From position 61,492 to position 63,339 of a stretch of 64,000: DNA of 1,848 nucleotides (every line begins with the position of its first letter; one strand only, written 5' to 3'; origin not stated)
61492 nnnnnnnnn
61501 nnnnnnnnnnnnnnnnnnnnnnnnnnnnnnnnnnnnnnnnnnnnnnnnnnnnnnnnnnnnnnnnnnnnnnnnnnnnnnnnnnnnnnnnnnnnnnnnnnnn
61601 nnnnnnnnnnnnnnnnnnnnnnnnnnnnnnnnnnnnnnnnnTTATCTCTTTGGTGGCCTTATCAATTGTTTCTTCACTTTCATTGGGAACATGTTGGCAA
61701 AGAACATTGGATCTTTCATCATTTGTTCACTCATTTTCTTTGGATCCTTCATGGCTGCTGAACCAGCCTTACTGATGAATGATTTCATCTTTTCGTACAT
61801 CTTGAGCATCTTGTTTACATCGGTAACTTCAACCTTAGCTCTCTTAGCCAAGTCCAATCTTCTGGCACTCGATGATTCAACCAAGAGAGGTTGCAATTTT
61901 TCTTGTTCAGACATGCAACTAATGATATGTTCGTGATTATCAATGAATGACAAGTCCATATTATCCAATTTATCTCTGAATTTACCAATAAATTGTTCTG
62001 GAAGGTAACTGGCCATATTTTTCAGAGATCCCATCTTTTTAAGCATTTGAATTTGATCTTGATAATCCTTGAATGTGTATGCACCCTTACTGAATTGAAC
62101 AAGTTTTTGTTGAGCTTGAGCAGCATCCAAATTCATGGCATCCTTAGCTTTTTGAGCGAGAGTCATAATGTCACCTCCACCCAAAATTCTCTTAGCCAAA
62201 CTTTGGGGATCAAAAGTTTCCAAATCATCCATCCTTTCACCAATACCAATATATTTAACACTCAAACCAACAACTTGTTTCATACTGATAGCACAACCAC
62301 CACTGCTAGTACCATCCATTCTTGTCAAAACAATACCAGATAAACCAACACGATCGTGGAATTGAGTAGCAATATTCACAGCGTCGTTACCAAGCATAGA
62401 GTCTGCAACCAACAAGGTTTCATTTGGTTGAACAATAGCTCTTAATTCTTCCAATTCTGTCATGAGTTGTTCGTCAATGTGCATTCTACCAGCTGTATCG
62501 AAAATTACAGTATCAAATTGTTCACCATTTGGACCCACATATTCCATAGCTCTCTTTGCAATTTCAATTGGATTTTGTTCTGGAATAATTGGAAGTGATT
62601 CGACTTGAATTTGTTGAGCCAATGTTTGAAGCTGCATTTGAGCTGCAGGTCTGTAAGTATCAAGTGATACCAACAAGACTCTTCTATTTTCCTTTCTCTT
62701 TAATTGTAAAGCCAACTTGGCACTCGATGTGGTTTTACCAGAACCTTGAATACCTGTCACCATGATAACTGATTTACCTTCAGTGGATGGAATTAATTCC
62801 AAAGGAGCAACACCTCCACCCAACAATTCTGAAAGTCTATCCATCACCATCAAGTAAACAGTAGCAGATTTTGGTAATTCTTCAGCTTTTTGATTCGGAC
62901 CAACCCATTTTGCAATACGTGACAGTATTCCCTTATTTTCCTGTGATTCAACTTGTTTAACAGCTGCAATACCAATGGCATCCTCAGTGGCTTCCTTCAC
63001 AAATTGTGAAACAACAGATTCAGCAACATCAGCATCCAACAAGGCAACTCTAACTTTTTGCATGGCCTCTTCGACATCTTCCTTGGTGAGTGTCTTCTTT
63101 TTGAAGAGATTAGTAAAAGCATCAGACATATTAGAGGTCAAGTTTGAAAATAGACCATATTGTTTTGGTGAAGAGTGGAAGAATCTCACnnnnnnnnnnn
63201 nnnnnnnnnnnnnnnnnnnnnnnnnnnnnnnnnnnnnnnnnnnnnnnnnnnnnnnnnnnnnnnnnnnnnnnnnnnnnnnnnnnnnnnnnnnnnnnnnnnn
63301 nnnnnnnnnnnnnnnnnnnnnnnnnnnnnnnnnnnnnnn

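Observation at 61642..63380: Bacterial-type Ffh (mitochondrial SRP54 candidate) with an unlinked presequence-like mini-ORF just upstream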

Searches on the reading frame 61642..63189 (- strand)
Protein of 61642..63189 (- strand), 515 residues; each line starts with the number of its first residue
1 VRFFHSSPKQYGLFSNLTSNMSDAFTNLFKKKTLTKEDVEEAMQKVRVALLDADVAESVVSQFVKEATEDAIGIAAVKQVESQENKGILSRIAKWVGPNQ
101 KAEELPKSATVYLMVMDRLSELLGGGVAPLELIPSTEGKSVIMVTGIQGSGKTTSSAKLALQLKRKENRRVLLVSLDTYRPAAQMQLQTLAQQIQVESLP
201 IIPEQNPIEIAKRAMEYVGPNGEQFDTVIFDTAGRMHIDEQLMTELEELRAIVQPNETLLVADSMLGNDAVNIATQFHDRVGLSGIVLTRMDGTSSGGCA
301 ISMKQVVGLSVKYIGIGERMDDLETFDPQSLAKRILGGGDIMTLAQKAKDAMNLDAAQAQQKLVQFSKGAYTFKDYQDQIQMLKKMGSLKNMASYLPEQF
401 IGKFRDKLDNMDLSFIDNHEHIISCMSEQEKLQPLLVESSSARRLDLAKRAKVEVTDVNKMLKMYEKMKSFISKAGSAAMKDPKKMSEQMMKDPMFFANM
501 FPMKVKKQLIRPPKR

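Call 4: search_protein_families(library=pfam, proteins=[window:61642-63189:-], max_evalue=0.01)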
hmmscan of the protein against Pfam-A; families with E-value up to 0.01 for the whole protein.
window:61642-63189:- (515 aa): 18 families
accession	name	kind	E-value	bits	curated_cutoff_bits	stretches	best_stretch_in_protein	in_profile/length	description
PF00448.28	SRP54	-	1.1e-66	224.6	22.7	1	140-337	2-196/196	SRP54-type protein, GTPase domain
PF02978.25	SRP_SPB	-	5.7e-18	65.5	27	1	371-471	2-90/91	Signal peptide binding domain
PF02881.24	SRP54_N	-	9.5e-12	45.4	22.4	1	17-78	1-62/75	SRP54-type protein, helical bundle domain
PF01656.29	CbiA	-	4.9e-07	30.2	25.4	1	149-306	9-99/125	CobQ/CobB/MinD/ParA nucleotide binding domain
PF13401.12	AAA_22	-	6.4e-07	30.2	27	1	138-254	4-109/130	AAA domain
PF02374.21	ArsA_ATPase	-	6.2e-05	22.8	24.3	1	141-177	3-38/305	Anion-transporting ATPase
PF13173.12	AAA_14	-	0.00011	22.6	27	1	140-192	3-52/129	AAA domain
PF10609.15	ParA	-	0.00011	22.1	27.1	1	141-244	5-105/246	NUBPL iron-transfer P-loop NTPase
PF20720.3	nSTAND3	-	0.00019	21.6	27.2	1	138-169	16-47/155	Novel STAND NTPase 3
PF25199.1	nSTAND_NTPase5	-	0.00044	20.5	34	1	135-184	37-86/145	Novel STAND NTPase 5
PF13614.12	AAA_31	-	0.00053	20.4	27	1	149-184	12-46/177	AAA domain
PF06414.18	Zeta_toxin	-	0.0016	18.4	22.3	1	134-182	11-57/199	Zeta toxin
PF09848.15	SLFN-g3_helicase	-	0.0026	17.5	24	1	139-242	1-97/354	Schlafen group 3, DNA/RNA helicase domain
PF13671.12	AAA_33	-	0.0029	18.3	27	1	141-184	1-38/143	AAA domain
PF13191.12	AAA_16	-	0.004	18.1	32.6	0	138-229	23-104/167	AAA ATPase domain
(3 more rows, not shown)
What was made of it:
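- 62179..62772 (-): SRP54-type GTPase (G) domain with intact G1 (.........), DxxR, DTAGR, and the G4 (TRxDG) and G5 (GxGE) motifs. Call 4: PF00448 at 224.6 bits.
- Checked: Pfam finds SRP54_N (45 bits), the SRP54 GTPase domain (225 bits) and SRP_SPB (66 bits) (call 4).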

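Call 5: find_homologous_proteins(query=window:61642-63189:-)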
Query window:61642-63189:- (515 aa): 7768 proteins with E <= 0.001 among 8000 candidates; the best 120 are listed.
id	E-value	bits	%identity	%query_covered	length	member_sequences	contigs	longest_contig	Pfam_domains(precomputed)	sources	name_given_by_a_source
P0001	7.9e-291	982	95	96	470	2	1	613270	PF02881.25,PF02978.27,PF01656.30,PF13401.13,PF02374.22,PF00448.29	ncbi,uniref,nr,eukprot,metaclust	ncbi:predicted protein [Naegleria gruberi]|uniref:signal-recognition-particle GTPase n=1 Tax=Naegler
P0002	2.1e-255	866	78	100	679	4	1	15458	PF02881.25,PF02978.27,PF01656.30,PF13401.13,PF00448.29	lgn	-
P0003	3.8e-255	865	77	99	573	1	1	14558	PF06414.19,PF02881.25,PF02978.27,PF01656.30,PF13401.13,PF02374.22,PF00448.29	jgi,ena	-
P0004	4.4e-219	746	68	99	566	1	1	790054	PF02881.25,PF02978.27,PF01656.30,PF13401.13,PF02374.22,PF00448.29,PF20720.4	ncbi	ncbi:hypothetical protein ABK040_007831 [Willaertia magna]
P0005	6.6e-106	373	44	97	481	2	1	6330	PF06414.19,PF02881.25,PF02978.27,PF01656.30,PF13614.13,PF13401.13,PF02374.22,PF00448.29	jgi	jgi:signal recognition particle subunit SRP54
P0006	4.1e-104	367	44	93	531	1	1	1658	PF06414.19,PF02881.25,PF02978.27,PF01656.30,PF13614.13,PF13401.13,PF02374.22,PF00448.29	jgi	jgi:signal recognition particle subunit SRP54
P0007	1.1e-99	352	41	94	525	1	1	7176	PF02881.25,PF06745.20,PF02978.27,PF13401.13,PF00448.29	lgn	-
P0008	1.4e-99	352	43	90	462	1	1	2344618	PF02881.25,PF02978.27,PF01656.30,PF00448.29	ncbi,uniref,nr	ncbi:signal recognition particle protein [Commensalibacter oyaizuii]|uniref:Signal recognition parti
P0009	1.6e-99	352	44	90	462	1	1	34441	PF02881.25,PF02978.27,PF01656.30,PF00448.29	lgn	-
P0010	4.9e-99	350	45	89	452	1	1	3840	PF02881.25,PF02978.27,PF00448.29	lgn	-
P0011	1.1e-98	349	43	93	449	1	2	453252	PF02881.25,PF02978.27,PF01656.30,PF13401.13,PF00448.29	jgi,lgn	jgi:signal recognition particle subunit SRP54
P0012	1.2e-98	349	42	90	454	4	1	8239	PF06414.19,PF02881.25,PF02978.27,PF01656.30,PF00448.29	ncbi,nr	ncbi:MAG: signal recognition particle protein [Alphaproteobacteria bacterium]|nr:signal recognition 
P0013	1.9e-98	348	41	89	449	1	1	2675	PF02881.25,PF02978.27,PF00448.29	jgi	-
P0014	3.1e-98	347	42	90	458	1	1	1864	PF02881.25,PF02978.27,PF00448.29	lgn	-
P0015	3.9e-98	347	42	90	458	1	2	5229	PF02881.25,PF02978.27,PF00448.29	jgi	jgi:signal recognition particle subunit SRP54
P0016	4.5e-98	347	43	90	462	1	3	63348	PF02881.25,PF02978.27,PF01656.30,PF00448.29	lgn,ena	-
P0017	6.1e-98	347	42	90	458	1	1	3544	PF02881.25,PF02978.27,PF00448.29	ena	-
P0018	7.4e-98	346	42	90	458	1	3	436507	PF02881.25,PF02978.27,PF00448.29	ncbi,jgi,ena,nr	ncbi:MAG TPA: signal recognition particle protein [Skermanella sp.]|jgi:signal recognition particle 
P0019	8.8e-98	346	43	90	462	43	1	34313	PF02881.25,PF02978.27,PF01656.30,PF00448.29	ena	-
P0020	1.2e-97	346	42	90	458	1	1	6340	PF02881.25,PF02978.27,PF00448.29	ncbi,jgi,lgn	jgi:signal recognition particle subunit SRP54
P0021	1.5e-97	345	42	95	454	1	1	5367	PF02881.25,PF02978.27,PF01656.30,PF00448.29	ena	-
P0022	1.5e-97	345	42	90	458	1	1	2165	PF02881.25,PF02978.27,PF00448.29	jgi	jgi:signal recognition particle subunit SRP54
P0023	2.4e-97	345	41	91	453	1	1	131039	PF06414.19,PF02881.25,PF02978.27,PF01656.30,PF13671.13,PF13401.13,PF00448.29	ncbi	-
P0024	2.6e-97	344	42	95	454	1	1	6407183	PF02881.25,PF02978.27,PF00448.29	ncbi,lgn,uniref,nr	ncbi:signal recognition particle protein [Skermanella mucosa]|uniref:signal recognition particle pro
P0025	3.7e-97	344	42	95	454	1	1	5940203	PF02881.25,PF02978.27,PF00448.29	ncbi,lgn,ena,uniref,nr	ncbi:signal recognition particle protein [Skermanella sp. TT6]|uniref:Signal recognition particle pr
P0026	3.7e-97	344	43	90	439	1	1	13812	PF02881.25,PF02978.27,PF01656.30,PF13401.13,PF02374.22,PF00448.29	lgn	-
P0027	4.0e-97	344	43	90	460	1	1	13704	PF02881.25,PF02978.27,PF01656.30,PF00448.29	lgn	-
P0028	4.1e-97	344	42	91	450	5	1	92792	PF02881.25,PF02978.27,PF01656.30,PF13401.13,PF00448.29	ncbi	-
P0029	4.6e-97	344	42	95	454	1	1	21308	PF02881.25,PF02978.27,PF01656.30,PF00448.29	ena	-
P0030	4.6e-97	344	41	95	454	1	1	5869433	PF02881.25,PF02978.27,PF01656.30,PF00448.29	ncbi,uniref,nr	ncbi:signal recognition particle protein [Skermanella pratensis]|uniref:signal recognition particle 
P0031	4.6e-97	344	41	95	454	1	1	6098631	PF02881.25,PF02978.27,PF01656.30,PF00448.29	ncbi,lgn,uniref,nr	ncbi:signal recognition particle protein [Skermanella rosea]|uniref:signal recognition particle prot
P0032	4.7e-97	344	42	91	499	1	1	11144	PF02881.25,PF02978.27,PF01656.30,PF00448.29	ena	-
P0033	5.9e-97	343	41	95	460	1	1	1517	PF02881.25,PF02978.27,PF01656.30,PF13401.13,PF00448.29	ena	-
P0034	1.0e-96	343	43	90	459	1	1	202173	PF06414.19,PF02881.25,PF02978.27,PF01656.30,PF13401.13,PF00448.29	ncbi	-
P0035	1.2e-96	342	41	95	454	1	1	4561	PF02881.25,PF02978.27,PF01656.30,PF00448.29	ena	-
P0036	1.3e-96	342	42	95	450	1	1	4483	PF02881.25,PF02978.27,PF01656.30,PF13671.13,PF00448.29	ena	-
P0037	1.4e-96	342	42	90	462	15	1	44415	PF02881.25,PF02978.27,PF01656.30,PF00448.29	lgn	-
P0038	1.8e-96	342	42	89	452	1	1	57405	PF02881.25,PF02978.27,PF01656.30,PF00448.29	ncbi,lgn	ncbi:MAG: signal recognition particle protein [Sphingomonadales bacterium]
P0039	2.1e-96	341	44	90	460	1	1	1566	PF02881.25,PF02978.27,PF00448.29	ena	-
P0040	4.0e-96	341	43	90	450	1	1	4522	PF02881.25,PF02978.27,PF01656.30,PF13671.13,PF00448.29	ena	-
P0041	4.2e-96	340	43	90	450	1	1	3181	PF02881.25,PF02978.27,PF01656.30,PF13671.13,PF00448.29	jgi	jgi:signal recognition particle subunit SRP54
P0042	4.2e-96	340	43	89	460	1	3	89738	PF06414.19,PF02881.25,PF02978.27,PF01656.30,PF00448.29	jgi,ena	-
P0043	4.3e-96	340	42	90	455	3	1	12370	PF02881.25,PF02978.27,PF01656.30,PF00448.29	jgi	-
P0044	8.1e-96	340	42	95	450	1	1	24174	PF02881.25,PF02978.27,PF01656.30,PF00448.29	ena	-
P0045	8.2e-96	340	40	95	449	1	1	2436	PF02881.25,PF02978.27,PF01656.30,PF00448.29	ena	-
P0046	9.7e-96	339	43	88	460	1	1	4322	PF02881.25,PF02978.27,PF00448.29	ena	-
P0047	9.7e-96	339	43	88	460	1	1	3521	PF02881.25,PF02978.27,PF00448.29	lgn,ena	-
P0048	1.1e-95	339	43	89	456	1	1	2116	PF02881.25,PF02978.27,PF01656.30,PF00448.29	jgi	-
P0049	1.2e-95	339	41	95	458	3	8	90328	PF02881.25,PF02978.27,PF00448.29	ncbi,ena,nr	ncbi:MAG: signal recognition particle protein [Proteobacteria bacterium]|nr:signal recognition parti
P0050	1.3e-95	339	41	95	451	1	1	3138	PF02881.25,PF02978.27,PF01656.30,PF00448.29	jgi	jgi:signal recognition particle subunit SRP54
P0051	1.4e-95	339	43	88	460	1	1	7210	PF02881.25,PF02978.27,PF00448.29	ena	-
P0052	1.4e-95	339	41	95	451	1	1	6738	PF02881.25,PF02978.27,PF00448.29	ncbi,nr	ncbi:MAG: signal recognition particle protein, partial [Proteobacteria bacterium]|nr:signal recognit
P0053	1.5e-95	339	40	95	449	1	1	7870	PF02881.25,PF02978.27,PF00448.29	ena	-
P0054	1.9e-95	338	42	95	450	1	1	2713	PF02881.25,PF02978.27,PF01656.30,PF13401.13,PF00448.29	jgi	jgi:signal recognition particle subunit SRP54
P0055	1.9e-95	338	42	95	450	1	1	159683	PF02881.25,PF02978.27,PF01656.30,PF13671.13,PF00448.29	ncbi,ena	-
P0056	2.0e-95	338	42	89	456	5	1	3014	PF02881.25,PF02978.27,PF01656.30,PF00448.29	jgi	jgi:signal recognition particle subunit SRP54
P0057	2.0e-95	338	42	95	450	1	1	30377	PF02881.25,PF02978.27,PF01656.30,PF00448.29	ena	-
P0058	2.1e-95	338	40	95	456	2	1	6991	PF02881.25,PF02978.27,PF01656.30,PF02374.22,PF00448.29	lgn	-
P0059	2.1e-95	338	42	96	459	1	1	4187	PF02881.25,PF02978.27,PF01656.30,PF13671.13,PF00448.29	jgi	jgi:signal recognition particle subunit SRP54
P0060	2.2e-95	338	42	95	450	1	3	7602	PF02881.25,PF02978.27,PF01656.30,PF13671.13,PF00448.29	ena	-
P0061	3.1e-95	338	41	94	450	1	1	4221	PF02881.25,PF02978.27,PF01656.30,PF00448.29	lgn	-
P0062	3.1e-95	338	42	95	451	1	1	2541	PF02881.25,PF02978.27,PF01656.30,PF13401.13,PF00448.29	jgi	jgi:signal recognition particle subunit SRP54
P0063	3.2e-95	338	42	89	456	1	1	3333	PF02881.25,PF02978.27,PF01656.30,PF00448.29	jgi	-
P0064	3.7e-95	337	42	89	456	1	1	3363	PF02881.25,PF02978.27,PF00448.29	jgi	jgi:signal recognition particle subunit SRP54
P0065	3.8e-95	337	42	95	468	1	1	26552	PF02881.25,PF02978.27,PF01656.30,PF13671.13,PF00448.29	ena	-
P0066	4.1e-95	337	41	89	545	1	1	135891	PF06414.19,PF02881.25,PF02978.27,PF01656.30,PF13614.13,PF13401.13,PF02374.22,PF00448.29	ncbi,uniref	ncbi:signal recognition particle subunit SRP54 [Acrasis kona]|uniref:signal-recognition-particle GTP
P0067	4.8e-95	337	42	89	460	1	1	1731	PF06414.19,PF02881.25,PF02978.27,PF01656.30,PF00448.29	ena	-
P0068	5.1e-95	337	40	91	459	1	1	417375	PF02881.25,PF02978.27,PF01656.30,PF13614.13,PF13671.13,PF13401.13,PF02374.22,PF00448.29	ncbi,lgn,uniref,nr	ncbi:signal recognition particle subunit FFH/SRP54 (srp54) [Arboricoccus pini]|uniref:Signal recogni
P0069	5.1e-95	337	41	90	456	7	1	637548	PF06414.19,PF02881.25,PF02978.27,PF01656.30,PF13401.13,PF00448.29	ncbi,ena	-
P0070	5.1e-95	337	41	91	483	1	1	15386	PF02881.25,PF02978.27,PF01656.30,PF00448.29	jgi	jgi:signal recognition particle subunit SRP54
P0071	6.0e-95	337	43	90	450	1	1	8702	PF02881.25,PF02978.27,PF01656.30,PF13671.13,PF00448.29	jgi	jgi:signal recognition particle subunit SRP54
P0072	6.3e-95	337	42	95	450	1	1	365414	PF02881.25,PF02978.27,PF01656.30,PF13671.13,PF00448.29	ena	-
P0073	7.0e-95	336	42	90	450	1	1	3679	PF02881.25,PF02978.27,PF01656.30,PF00448.29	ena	-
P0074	8.0e-95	336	43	90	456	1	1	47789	PF02881.25,PF02978.27,PF01656.30,PF00448.29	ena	-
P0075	8.7e-95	336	41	95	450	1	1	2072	PF02881.25,PF02978.27,PF01656.30,PF13671.13,PF00448.29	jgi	jgi:signal recognition particle subunit SRP54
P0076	8.9e-95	336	43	89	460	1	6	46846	PF02881.25,PF02978.27,PF01656.30,PF00448.29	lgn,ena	-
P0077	9.2e-95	336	41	95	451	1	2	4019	PF02881.25,PF02978.27,PF01656.30,PF13401.13,PF00448.29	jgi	jgi:signal recognition particle subunit SRP54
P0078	9.3e-95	336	41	95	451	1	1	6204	PF02881.25,PF02978.27,PF01656.30,PF13401.13,PF00448.29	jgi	jgi:signal recognition particle subunit SRP54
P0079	9.3e-95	336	42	95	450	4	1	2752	PF02881.25,PF02978.27,PF01656.30,PF00448.29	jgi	jgi:signal recognition particle subunit SRP54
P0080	1.0e-94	336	42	88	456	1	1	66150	PF02881.25,PF02978.27,PF00448.29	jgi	-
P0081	1.1e-94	336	43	89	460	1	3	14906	PF02881.25,PF02978.27,PF01656.30,PF00448.29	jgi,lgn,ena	-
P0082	1.1e-94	336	42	95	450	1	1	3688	PF02881.25,PF02978.27,PF01656.30,PF13401.13,PF00448.29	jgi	jgi:signal recognition particle subunit SRP54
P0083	1.1e-94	336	42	90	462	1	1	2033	PF02881.25,PF02978.27,PF00448.29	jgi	-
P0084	1.2e-94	336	42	95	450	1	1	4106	PF02881.25,PF02978.27,PF01656.30,PF13671.13,PF00448.29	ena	-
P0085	1.3e-94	336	43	90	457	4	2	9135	PF02881.25,PF02978.27,PF01656.30,PF00448.29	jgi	-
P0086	1.4e-94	335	42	90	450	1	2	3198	PF02881.25,PF02978.27,PF00448.29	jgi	jgi:signal recognition particle subunit SRP54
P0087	1.5e-94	335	41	90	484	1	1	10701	PF02881.25,PF02978.27,PF01656.30,PF00448.29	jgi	jgi:signal recognition particle subunit SRP54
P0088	1.6e-94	335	40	95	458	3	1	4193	PF02881.25,PF02978.27,PF00448.29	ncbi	-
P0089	1.6e-94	335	41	90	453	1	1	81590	PF02881.25,PF02978.27,PF01656.30,PF00448.29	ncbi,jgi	jgi:signal recognition particle subunit SRP54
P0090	1.6e-94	335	41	95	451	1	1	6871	PF02881.25,PF02978.27,PF01656.30,PF13401.13,PF00448.29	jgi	jgi:signal recognition particle subunit SRP54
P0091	1.7e-94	335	41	95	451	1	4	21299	PF02881.25,PF02978.27,PF01656.30,PF13401.13,PF00448.29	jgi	jgi:signal recognition particle subunit SRP54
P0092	2.0e-94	335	42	90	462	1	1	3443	PF02881.25,PF02978.27,PF01656.30,PF00448.29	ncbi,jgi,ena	jgi:signal recognition particle subunit SRP54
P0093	2.2e-94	335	42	89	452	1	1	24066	PF02881.25,PF02978.27,PF01656.30,PF00448.29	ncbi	-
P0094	2.8e-94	334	42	95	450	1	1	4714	PF02881.25,PF02978.27,PF01656.30,PF13401.13,PF00448.29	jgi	jgi:signal recognition particle subunit SRP54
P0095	2.9e-94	334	41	95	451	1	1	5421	PF02881.25,PF02978.27,PF01656.30,PF13401.13,PF00448.29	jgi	jgi:signal recognition particle subunit SRP54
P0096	3.0e-94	334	42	88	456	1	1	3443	PF02881.25,PF02978.27,PF00448.29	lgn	-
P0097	3.0e-94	334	42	90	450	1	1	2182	PF02881.25,PF02978.27,PF00448.29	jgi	jgi:signal recognition particle subunit SRP54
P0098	3.1e-94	334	42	93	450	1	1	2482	PF02881.25,PF02978.27,PF00448.29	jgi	jgi:signal recognition particle subunit SRP54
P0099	3.3e-94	334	42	95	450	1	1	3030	PF02881.25,PF02978.27,PF01656.30,PF13671.13,PF00448.29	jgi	jgi:signal recognition particle subunit SRP54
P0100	3.4e-94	334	41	91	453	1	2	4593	PF06414.19,PF02881.25,PF02978.27,PF01656.30,PF13671.13,PF00448.29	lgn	-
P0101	3.4e-94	334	42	89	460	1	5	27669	PF02881.25,PF02978.27,PF01656.30,PF00448.29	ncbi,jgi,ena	-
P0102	4.4e-94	334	41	95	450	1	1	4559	PF02881.25,PF02978.27,PF01656.30,PF00448.29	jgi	jgi:signal recognition particle subunit SRP54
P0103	4.6e-94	334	42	89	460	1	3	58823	PF02881.25,PF02978.27,PF01656.30,PF00448.29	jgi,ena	-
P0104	5.0e-94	334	42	89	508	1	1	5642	PF02881.25,PF02978.27,PF00448.29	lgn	-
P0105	5.1e-94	334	41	90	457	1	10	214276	PF02881.25,PF02978.27,PF01656.30,PF00448.29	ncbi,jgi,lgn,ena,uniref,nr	ncbi:signal recognition particle protein [uncultured Ferrovibrio sp.]|jgi:signal recognition particl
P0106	5.1e-94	334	41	95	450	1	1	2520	PF02881.25,PF02978.27,PF01656.30,PF00448.29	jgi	jgi:signal recognition particle subunit SRP54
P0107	5.2e-94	334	42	90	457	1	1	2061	PF02881.25,PF02978.27,PF01656.30,PF00448.29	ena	-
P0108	5.3e-94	334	42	89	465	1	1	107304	PF02881.25,PF02978.27,PF01656.30,PF00448.29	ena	-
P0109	5.8e-94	333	42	90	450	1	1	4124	PF02881.25,PF02978.27,PF01656.30,PF13401.13,PF00448.29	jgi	-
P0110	6.0e-94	333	41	90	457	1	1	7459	PF02881.25,PF02978.27,PF01656.30,PF00448.29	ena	-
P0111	6.4e-94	333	42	90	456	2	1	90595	PF02881.25,PF02978.27,PF01656.30,PF00448.29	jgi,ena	-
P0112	6.4e-94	333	42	89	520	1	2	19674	PF06414.19,PF02881.25,PF02978.27,PF01656.30,PF00448.29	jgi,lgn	-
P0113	6.5e-94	333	41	90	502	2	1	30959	PF02881.25,PF02978.27,PF00448.29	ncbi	-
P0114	6.5e-94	333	40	90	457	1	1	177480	PF02881.25,PF02978.27,PF01656.30,PF00448.29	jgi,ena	-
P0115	6.8e-94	333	42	90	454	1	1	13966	PF02881.25,PF02978.27,PF01656.30,PF00448.29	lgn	-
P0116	7.1e-94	333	42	89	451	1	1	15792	PF02881.25,PF02978.27,PF00448.29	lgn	-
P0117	7.4e-94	333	42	90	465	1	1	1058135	PF02881.25,PF02978.27,PF01656.30,PF00448.29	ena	-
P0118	7.8e-94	333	41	90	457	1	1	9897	PF02881.25,PF02978.27,PF01656.30,PF00448.29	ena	-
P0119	9.8e-94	333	42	90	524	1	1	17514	PF02881.25,PF02978.27,PF01656.30,PF00448.29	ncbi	-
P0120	1.1e-93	332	42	95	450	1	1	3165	PF02881.25,PF02978.27,PF01656.30,PF00448.29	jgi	jgi:signal recognition particle subunit SRP54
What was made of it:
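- Apart from heterolobosean relatives, the best database hits are bacterial (call 5).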

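Call 13: list_cluster_members(proteins=[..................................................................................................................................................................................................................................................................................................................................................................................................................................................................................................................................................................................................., P0001, P0002, P0003])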
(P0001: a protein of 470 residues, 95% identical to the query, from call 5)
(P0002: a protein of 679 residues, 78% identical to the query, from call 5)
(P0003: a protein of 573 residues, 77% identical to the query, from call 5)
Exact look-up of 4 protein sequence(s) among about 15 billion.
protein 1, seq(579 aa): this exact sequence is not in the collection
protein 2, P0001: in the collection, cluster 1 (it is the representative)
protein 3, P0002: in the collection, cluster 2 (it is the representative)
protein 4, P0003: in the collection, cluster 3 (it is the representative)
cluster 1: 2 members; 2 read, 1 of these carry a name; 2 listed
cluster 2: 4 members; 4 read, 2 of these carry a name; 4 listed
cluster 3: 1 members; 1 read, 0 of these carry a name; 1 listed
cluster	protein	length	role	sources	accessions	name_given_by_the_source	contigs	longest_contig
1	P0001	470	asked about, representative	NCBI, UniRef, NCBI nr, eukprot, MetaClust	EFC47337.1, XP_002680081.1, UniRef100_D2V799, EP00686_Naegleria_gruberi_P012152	predicted protein [Naegleria gruberi] | signal-recognition-particle GTPase n=1 Tax=Naegleria gruberi TaxID=5762 RepID=D2V799_NAEGR | uncharacterized protein NAEGRDRAFT_31705 [Naegleria gruberi]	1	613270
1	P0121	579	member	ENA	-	-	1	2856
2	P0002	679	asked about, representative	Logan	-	-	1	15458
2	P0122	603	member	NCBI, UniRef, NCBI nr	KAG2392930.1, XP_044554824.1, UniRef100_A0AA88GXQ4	hypothetical protein C9374_009507 [Naegleria lovaniensis] | signal-recognition-particle GTPase n=1 Tax=Naegleria lovaniensis TaxID=51637 ... | uncharacterized protein C9374_009507 [Naegleria lovaniensis]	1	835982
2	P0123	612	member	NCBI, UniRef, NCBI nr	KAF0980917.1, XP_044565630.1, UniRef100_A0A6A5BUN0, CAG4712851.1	hypothetical protein FDP41_012705 [Naegleria fowleri] | signal-recognition-particle GTPase n=1 Tax=Naegleria fowleri TaxID=5763 ... | uncharacterized protein FDP41_012705 [Naegleria fowleri]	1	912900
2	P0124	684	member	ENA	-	-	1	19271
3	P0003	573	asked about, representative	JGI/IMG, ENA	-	-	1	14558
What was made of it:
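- The gene sits in a 613-kb N. gruberi scaffold between eukaryotic genes (calls 5, 13).
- Tried and rejected: Exact look-up of the corrected 579-aa protein in the 15-billion-protein collection: it is not present (call 13).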
